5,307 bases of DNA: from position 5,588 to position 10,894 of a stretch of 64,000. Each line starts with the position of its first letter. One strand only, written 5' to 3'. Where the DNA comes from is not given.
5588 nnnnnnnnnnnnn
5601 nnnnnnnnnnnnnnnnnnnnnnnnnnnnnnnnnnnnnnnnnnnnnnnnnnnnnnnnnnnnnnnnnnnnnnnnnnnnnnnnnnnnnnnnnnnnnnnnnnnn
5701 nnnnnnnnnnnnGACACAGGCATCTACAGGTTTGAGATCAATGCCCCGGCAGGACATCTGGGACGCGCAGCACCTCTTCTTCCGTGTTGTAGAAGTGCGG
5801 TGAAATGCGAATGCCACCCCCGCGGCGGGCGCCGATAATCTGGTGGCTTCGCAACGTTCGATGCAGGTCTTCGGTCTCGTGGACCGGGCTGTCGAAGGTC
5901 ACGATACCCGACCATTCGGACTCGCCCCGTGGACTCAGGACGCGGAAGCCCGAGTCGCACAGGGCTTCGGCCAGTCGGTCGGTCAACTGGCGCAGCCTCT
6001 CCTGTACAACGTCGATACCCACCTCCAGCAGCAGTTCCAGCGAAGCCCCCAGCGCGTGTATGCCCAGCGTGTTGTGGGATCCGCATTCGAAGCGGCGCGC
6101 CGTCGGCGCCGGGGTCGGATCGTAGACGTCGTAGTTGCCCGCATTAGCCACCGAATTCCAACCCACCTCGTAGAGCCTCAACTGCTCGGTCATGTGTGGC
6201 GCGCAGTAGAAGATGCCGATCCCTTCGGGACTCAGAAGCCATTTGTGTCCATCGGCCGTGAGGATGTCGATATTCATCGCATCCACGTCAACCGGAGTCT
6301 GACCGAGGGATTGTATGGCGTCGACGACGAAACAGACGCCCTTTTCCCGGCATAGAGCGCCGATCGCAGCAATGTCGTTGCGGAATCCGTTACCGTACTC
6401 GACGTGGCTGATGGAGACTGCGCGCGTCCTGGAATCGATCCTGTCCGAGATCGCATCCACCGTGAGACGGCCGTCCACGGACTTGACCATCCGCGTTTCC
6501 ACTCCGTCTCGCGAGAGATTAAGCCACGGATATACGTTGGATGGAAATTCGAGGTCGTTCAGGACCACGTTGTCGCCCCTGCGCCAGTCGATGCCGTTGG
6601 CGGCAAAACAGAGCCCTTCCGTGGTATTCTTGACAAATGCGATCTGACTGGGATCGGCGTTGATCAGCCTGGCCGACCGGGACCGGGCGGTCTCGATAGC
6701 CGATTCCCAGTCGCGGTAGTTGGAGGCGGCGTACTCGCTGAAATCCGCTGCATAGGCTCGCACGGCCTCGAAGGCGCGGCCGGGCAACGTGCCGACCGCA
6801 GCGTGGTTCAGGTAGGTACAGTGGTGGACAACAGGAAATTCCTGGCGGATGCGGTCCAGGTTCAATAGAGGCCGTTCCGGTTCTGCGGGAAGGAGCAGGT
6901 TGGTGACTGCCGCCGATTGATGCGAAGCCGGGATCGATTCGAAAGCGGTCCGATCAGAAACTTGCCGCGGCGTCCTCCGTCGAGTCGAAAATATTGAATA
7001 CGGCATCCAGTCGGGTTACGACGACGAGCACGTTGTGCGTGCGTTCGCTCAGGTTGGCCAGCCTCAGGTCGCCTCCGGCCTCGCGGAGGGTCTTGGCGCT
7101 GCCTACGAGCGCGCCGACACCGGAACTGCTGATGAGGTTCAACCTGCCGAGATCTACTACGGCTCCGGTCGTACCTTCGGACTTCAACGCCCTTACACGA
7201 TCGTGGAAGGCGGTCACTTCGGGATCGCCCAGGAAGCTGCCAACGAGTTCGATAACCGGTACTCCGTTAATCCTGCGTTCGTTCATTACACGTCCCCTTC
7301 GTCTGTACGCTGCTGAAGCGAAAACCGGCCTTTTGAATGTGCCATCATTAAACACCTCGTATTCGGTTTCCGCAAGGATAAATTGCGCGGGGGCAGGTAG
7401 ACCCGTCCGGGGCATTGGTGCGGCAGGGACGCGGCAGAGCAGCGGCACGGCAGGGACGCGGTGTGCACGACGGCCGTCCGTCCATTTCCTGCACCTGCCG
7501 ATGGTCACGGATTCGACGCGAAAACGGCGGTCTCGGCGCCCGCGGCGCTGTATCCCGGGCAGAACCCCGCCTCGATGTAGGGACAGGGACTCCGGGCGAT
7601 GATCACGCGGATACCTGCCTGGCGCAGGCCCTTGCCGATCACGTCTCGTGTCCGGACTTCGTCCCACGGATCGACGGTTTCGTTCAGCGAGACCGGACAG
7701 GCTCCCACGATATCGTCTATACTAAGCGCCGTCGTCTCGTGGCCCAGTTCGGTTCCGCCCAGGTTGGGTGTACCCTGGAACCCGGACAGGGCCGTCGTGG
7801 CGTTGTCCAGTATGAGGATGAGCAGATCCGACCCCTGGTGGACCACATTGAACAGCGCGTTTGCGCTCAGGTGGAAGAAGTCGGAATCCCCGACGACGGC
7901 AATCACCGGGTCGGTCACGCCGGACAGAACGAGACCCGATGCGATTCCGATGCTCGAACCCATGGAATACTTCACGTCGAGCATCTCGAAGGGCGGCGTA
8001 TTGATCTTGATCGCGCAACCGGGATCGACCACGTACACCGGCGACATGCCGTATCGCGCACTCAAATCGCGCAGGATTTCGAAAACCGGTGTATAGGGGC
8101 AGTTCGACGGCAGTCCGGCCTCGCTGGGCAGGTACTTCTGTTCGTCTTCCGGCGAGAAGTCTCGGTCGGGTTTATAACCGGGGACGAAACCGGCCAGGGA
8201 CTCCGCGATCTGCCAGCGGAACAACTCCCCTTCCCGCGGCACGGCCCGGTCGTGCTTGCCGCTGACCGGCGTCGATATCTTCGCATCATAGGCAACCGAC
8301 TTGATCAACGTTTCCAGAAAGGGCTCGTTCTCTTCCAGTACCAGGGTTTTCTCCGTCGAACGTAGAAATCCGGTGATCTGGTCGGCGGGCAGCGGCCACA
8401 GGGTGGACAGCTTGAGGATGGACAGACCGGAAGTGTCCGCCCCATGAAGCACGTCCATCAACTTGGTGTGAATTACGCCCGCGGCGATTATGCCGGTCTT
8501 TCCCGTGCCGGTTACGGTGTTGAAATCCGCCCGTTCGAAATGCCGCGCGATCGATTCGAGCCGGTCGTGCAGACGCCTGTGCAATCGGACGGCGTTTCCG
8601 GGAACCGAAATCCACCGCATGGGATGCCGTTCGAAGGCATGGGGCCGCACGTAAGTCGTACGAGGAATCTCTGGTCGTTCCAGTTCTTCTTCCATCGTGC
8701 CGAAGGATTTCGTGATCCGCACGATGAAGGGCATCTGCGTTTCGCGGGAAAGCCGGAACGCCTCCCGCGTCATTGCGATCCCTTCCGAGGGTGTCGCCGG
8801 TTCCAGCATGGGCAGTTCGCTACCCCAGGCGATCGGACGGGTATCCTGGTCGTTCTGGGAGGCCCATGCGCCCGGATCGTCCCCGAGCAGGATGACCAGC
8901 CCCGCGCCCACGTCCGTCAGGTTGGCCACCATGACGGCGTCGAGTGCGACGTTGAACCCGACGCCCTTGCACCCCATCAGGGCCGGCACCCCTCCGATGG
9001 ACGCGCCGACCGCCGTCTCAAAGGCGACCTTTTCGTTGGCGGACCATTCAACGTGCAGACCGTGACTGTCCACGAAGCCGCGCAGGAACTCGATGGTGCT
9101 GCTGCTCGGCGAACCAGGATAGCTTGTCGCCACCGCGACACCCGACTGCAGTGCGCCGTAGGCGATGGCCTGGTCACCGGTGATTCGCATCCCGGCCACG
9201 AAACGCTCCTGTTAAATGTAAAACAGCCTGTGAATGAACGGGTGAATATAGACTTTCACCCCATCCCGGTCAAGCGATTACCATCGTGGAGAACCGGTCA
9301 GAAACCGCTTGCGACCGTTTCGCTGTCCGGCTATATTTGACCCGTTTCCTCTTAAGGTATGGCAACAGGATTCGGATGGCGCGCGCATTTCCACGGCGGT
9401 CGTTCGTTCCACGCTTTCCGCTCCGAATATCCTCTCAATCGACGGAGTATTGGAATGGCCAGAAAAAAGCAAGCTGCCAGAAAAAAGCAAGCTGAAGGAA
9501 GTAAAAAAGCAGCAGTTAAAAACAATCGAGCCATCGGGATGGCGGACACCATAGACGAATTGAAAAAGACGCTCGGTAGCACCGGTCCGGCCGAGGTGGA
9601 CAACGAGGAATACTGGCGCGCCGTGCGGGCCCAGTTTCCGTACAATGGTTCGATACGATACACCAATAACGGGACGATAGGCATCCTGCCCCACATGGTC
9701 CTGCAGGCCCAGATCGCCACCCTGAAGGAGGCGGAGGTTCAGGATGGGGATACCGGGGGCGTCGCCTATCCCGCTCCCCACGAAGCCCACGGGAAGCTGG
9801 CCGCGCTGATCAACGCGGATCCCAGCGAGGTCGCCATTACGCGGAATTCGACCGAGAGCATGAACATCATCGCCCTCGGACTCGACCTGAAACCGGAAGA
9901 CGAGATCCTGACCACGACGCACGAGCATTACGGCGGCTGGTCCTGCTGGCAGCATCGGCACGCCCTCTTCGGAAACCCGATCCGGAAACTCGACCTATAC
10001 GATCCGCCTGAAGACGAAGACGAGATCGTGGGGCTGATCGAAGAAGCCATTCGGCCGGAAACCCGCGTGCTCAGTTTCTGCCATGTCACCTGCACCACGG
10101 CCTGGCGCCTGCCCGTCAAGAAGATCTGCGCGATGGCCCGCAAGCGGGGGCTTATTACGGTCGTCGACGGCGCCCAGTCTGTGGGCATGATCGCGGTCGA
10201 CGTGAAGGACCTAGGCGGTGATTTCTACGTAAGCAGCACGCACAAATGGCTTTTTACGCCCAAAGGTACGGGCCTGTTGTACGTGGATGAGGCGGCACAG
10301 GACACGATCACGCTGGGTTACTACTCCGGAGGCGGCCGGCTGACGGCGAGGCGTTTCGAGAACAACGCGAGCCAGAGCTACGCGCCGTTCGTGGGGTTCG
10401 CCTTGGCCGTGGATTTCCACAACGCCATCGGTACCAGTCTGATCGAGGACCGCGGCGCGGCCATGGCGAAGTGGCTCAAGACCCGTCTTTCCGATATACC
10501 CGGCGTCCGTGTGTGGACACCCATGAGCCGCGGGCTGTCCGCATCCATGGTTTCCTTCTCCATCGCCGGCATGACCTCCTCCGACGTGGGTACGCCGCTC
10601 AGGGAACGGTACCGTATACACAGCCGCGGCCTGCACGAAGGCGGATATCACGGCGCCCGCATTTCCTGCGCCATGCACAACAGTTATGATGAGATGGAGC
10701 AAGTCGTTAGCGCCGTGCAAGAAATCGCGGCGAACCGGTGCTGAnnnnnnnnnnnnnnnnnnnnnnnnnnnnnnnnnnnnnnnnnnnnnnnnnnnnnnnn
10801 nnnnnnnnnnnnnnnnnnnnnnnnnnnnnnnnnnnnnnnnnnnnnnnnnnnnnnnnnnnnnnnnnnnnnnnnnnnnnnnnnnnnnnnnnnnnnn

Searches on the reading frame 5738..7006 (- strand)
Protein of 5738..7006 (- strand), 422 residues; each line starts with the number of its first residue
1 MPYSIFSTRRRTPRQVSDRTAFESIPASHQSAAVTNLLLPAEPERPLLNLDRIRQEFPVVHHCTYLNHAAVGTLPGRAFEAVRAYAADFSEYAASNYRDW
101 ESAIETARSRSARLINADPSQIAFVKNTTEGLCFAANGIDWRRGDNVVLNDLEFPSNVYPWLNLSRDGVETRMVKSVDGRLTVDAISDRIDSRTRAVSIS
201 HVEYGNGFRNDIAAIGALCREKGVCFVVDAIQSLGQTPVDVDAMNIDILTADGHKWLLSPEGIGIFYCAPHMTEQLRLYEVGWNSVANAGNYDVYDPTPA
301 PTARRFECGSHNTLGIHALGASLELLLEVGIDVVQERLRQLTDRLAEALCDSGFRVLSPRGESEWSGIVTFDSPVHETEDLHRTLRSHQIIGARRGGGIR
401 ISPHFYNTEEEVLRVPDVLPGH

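Call 96: search_protein_families(library=pfam, proteins=[window:5738-7006:-], max_evalue=0.0001)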
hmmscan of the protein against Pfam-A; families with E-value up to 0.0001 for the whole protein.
window:5738-7006:- (422 aa): 3 families
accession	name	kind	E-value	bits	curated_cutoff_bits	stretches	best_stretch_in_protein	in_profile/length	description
PF00266.25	Aminotran_5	-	9.7e-58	196.3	21.5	1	65-414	2-370/371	Aminotransferase class-V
PF01041.23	DegT_DnrJ_EryC1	-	2e-07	31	19.8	1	125-237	45-153/360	DegT/DnrJ/EryC1/StrS aminotransferase family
PF22580.2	KYNU_C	-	4.1e-05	23.9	27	1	339-419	9-90/90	Kynureninase C-terminal domain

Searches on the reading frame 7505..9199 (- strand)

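Call 96: search_protein_families(library=pfam, proteins=[window:7505-9199:-], max_evalue=0.0001)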
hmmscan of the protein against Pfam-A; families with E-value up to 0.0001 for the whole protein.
window:7505-9199:- (564 aa): 2 families
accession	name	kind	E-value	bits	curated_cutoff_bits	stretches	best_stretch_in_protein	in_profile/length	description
PF01855.24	POR_N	-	1.4e-12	48.3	27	1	15-195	2-188/231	Pyruvate flavodoxin/ferredoxin oxidoreductase, thiamine diP-bdg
PF02775.26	TPP_enzyme_C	-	2.4e-11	44.1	21.9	1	411-514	28-132/151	Thiamine pyrophosphate enzyme, C-terminal TPP binding domain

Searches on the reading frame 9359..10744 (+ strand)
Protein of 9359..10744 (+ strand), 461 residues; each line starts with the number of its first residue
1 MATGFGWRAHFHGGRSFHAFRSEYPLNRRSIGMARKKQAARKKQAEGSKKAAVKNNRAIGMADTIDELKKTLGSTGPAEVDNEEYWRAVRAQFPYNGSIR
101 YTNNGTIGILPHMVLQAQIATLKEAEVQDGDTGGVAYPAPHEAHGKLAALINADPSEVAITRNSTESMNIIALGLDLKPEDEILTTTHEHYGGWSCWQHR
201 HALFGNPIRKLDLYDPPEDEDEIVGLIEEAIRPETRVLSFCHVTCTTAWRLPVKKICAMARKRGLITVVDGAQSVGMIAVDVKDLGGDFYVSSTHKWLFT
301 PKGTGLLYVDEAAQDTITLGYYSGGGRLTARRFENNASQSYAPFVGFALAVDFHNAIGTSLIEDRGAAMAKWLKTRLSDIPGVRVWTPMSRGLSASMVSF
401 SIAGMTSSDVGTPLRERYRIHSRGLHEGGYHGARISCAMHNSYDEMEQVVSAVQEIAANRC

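Call 96: search_protein_families(library=pfam, proteins=[window:9359-10744:+], max_evalue=0.0001)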
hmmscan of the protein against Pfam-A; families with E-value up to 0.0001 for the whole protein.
window:9359-10744:+ (461 aa): 1 family
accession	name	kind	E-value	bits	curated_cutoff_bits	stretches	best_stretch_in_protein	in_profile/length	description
PF00266.25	Aminotran_5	-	7.5e-49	167.1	21.5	1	134-441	39-350/371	Aminotransferase class-V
